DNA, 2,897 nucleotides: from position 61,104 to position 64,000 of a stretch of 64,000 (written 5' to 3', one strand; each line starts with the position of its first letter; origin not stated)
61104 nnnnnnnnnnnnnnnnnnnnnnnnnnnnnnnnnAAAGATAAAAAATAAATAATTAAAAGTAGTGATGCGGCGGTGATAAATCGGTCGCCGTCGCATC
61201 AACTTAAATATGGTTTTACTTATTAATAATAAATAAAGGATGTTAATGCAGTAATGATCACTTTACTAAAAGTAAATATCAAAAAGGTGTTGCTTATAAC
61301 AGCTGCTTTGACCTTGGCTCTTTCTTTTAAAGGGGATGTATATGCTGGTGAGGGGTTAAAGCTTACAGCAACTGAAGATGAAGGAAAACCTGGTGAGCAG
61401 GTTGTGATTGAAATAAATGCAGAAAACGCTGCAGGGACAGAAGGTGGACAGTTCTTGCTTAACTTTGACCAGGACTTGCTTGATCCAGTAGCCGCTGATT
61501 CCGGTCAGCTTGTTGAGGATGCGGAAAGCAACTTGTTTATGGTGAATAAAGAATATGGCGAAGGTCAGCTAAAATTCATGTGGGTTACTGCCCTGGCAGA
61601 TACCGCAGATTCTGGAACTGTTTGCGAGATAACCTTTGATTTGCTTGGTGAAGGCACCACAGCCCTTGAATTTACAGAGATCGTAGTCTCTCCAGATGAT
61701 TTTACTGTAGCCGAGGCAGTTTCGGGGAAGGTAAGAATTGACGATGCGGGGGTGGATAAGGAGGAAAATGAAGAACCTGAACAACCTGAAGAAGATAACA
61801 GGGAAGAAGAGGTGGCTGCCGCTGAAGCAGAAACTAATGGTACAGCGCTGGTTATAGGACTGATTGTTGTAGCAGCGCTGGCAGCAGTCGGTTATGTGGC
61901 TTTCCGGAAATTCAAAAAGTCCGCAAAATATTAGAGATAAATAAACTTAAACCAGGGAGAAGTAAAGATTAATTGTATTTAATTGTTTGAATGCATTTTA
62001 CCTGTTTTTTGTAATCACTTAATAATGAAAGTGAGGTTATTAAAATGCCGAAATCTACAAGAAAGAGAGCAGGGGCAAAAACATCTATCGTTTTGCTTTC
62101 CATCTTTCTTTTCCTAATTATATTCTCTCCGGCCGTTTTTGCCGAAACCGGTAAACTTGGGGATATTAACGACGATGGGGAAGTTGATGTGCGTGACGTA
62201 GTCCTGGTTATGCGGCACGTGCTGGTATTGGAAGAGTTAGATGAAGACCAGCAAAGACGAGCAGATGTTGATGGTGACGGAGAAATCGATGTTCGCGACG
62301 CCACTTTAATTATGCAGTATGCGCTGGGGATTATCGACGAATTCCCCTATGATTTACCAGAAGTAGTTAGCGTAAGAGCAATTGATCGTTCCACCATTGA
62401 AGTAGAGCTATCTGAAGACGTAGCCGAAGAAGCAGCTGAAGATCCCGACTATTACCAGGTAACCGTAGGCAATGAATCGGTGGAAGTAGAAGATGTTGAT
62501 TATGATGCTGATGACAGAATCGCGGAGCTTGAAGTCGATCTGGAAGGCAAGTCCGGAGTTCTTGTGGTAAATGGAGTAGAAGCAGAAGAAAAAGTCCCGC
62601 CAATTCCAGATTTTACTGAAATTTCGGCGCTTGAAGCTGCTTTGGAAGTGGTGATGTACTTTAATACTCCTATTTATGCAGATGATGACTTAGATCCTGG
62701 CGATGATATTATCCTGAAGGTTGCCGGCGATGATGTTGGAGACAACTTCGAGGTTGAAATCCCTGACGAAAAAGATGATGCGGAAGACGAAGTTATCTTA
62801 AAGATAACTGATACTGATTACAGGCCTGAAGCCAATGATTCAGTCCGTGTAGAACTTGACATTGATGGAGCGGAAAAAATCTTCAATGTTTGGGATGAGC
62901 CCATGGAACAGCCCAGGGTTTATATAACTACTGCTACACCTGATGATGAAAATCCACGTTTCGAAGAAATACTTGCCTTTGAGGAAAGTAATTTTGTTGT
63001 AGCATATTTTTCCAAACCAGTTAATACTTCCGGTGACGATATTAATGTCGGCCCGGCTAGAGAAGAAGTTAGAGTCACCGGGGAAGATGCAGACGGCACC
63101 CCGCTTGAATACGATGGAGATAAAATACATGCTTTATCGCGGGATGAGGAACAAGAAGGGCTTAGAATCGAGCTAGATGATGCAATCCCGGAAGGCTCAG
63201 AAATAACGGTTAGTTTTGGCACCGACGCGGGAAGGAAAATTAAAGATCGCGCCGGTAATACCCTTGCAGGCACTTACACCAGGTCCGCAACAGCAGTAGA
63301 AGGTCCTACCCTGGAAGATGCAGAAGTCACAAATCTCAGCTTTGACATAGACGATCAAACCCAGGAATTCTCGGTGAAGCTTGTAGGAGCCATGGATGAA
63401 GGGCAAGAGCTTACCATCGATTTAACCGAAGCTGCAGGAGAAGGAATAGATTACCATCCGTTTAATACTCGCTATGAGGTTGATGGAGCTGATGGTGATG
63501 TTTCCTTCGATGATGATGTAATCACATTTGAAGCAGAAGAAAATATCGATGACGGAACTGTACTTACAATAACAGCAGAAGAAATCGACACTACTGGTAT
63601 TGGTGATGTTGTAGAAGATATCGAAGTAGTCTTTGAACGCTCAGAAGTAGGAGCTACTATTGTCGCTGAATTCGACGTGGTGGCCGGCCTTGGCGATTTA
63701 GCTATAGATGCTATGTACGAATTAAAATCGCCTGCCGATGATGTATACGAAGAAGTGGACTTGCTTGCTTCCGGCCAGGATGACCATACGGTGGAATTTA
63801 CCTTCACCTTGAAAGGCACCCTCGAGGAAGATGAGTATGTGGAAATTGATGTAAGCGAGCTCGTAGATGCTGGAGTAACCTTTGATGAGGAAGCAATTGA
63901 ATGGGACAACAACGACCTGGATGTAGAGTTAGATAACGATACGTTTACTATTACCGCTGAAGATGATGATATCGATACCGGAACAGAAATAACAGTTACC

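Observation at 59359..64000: Non-cellulosomal cohesin-dockerin surface assembly system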

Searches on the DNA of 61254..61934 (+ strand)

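Call 21: search_rna_families(source=L001, start=7600, end=15600, threshold=evalue, max_evalue=1)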
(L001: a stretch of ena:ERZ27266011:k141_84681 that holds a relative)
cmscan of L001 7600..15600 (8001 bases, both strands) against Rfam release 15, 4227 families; matches with E-value up to 1: 3.
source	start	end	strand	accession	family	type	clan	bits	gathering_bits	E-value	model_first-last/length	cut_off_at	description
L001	12247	12328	+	RF00046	snoR30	Gene; snRNA; snoRNA; CD-box;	CL00073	23.3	60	0.19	1-96/96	no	Small nucleolar RNA R30/Z108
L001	11136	11206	-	RF02172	RFPL3-AS1_2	Gene; lncRNA;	-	18.5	40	0.3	1-71/71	no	RFPL3 antisense RNA 1 conserved region 2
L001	10395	10473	+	RF02126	GHRLOS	Gene; lncRNA;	-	17.4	48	0.95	1-70/70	no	Ghrelin opposite strand RNA conserved region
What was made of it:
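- On c-di-GMP-I riboswitch regulon: Not met for g1-g5: nothing at E <= 1 in the cassette and its leader (call 21).
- Tried and rejected: Rfam at permissive threshold on the cassette and its leader: only chance-level hits (call 21).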

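Call 30: search_rna_families(sources=[L007, L008, L010, L014, L015, L017, L021, L022, L024, L027], threshold=gathering)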
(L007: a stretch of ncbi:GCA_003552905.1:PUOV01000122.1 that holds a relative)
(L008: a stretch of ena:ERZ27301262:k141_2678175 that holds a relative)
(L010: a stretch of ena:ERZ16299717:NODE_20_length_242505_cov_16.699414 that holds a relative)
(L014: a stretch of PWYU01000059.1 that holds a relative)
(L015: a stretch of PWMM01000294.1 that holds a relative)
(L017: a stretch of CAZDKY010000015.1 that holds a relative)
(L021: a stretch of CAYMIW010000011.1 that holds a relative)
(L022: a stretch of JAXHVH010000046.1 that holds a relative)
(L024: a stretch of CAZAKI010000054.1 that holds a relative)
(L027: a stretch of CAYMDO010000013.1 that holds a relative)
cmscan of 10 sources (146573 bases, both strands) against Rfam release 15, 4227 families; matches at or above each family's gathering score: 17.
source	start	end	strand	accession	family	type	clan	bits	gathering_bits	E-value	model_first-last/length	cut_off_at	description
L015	153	241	+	RF01051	c-di-GMP-I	Cis-reg; riboswitch;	CL00126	82.1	35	2.9e-14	1-87/87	no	c-di-GMP-I riboswitch aptamer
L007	1504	1595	+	RF01051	c-di-GMP-I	Cis-reg; riboswitch;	CL00126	80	35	9.1e-14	1-87/87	no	c-di-GMP-I riboswitch aptamer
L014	620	711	+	RF01051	c-di-GMP-I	Cis-reg; riboswitch;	CL00126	79.4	35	1.3e-13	1-87/87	no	c-di-GMP-I riboswitch aptamer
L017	313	401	+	RF01051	c-di-GMP-I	Cis-reg; riboswitch;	CL00126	78.4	35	2.3e-13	1-87/87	no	c-di-GMP-I riboswitch aptamer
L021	1163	1252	+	RF01051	c-di-GMP-I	Cis-reg; riboswitch;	CL00126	77.6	35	3.6e-13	1-87/87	no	c-di-GMP-I riboswitch aptamer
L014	5182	5270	+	RF01051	c-di-GMP-I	Cis-reg; riboswitch;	CL00126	76.6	35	6.4e-13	1-87/87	no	c-di-GMP-I riboswitch aptamer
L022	2321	2409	+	RF01051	c-di-GMP-I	Cis-reg; riboswitch;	CL00126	76.3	35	7.5e-13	1-87/87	no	c-di-GMP-I riboswitch aptamer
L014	786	872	+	RF03167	c-di-GMP-I-GGC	Cis-reg; riboswitch;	CL00126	72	59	9.7e-15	1-80/80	no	c-di-GMP-I-GGC riboswitch aptamer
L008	2071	2160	+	RF01051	c-di-GMP-I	Cis-reg; riboswitch;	CL00126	70.9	35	1.6e-11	1-87/87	no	c-di-GMP-I riboswitch aptamer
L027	3998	4088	+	RF01051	c-di-GMP-I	Cis-reg; riboswitch;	CL00126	69.5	35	3.4e-11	1-87/87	no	c-di-GMP-I riboswitch aptamer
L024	1976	2063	+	RF03167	c-di-GMP-I-GGC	Cis-reg; riboswitch;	CL00126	68.6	59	9e-14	1-80/80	no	c-di-GMP-I-GGC riboswitch aptamer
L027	5314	5412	+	RF01051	c-di-GMP-I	Cis-reg; riboswitch;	CL00126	68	35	8.2e-11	1-87/87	no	c-di-GMP-I riboswitch aptamer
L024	3897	3994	+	RF01051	c-di-GMP-I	Cis-reg; riboswitch;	CL00126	60.2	35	6.3e-09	1-87/87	no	c-di-GMP-I riboswitch aptamer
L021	5202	5300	+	RF01051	c-di-GMP-I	Cis-reg; riboswitch;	CL00126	59.8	35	8e-09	1-87/87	no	c-di-GMP-I riboswitch aptamer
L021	2537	2620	+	RF01786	c-di-GMP-II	Cis-reg; riboswitch;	CL00127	59.5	53.5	2.5e-10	1-84/84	no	Cyclic di-GMP-II riboswitch aptamer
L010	744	826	+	RF01786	c-di-GMP-II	Cis-reg; riboswitch;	CL00127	58.6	53.5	4.5e-10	1-84/84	no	Cyclic di-GMP-II riboswitch aptamer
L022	416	495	+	RF00029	Intron_gpII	Intron;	-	47.7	40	6.7e-06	1-77/77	no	Group II catalytic intron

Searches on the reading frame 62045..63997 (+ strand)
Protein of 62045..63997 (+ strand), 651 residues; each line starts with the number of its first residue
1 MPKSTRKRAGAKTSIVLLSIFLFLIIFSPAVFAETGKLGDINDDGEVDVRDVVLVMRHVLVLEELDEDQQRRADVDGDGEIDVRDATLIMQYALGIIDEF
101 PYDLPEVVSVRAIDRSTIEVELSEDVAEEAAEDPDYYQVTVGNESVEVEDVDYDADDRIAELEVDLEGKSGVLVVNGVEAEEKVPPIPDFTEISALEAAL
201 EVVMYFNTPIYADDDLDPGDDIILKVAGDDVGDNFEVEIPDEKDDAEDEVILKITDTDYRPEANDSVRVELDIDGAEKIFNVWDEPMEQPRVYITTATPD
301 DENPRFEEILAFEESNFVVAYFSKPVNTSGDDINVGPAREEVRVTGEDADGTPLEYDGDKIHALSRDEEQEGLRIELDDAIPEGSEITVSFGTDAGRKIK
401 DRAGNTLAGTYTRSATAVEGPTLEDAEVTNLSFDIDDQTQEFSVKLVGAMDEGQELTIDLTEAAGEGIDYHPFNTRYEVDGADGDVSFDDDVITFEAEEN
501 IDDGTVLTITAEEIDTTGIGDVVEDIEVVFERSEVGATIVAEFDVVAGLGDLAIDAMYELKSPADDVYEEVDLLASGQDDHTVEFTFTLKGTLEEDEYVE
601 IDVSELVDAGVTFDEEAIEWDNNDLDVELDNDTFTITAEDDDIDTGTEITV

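Call 5: search_protein_families(library=pfam, proteins=[window:62045-63997:+], max_evalue=0.01)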
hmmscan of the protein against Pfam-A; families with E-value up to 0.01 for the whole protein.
window:62045-63997:+ (651 aa): 3 families
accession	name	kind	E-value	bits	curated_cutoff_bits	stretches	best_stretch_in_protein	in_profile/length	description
PF00404.24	Dockerin_1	-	2.4e-11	44.1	22.9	1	38-92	1-55/57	Dockerin type I domain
PF13205.12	Big_5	-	0.001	20.2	23.6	0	366-412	58-100/105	Bacterial Ig-like domain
PF10989.13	DUF2808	-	0.004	17.6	25.3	0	329-391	51-109/146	Protein of unknown function (DUF2808)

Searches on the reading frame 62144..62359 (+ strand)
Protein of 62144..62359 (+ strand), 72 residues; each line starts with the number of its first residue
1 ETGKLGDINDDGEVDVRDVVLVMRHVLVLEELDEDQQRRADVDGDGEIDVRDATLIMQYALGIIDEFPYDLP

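Call 55: find_homologous_proteins(query=window:62144-62359:+, max_evalue=0.000001)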
Query seq(72 aa): no candidate shares three 5-residue words with the query. No homologue found.
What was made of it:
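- Tried and rejected: A 72-aa query found nothing (call 55).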
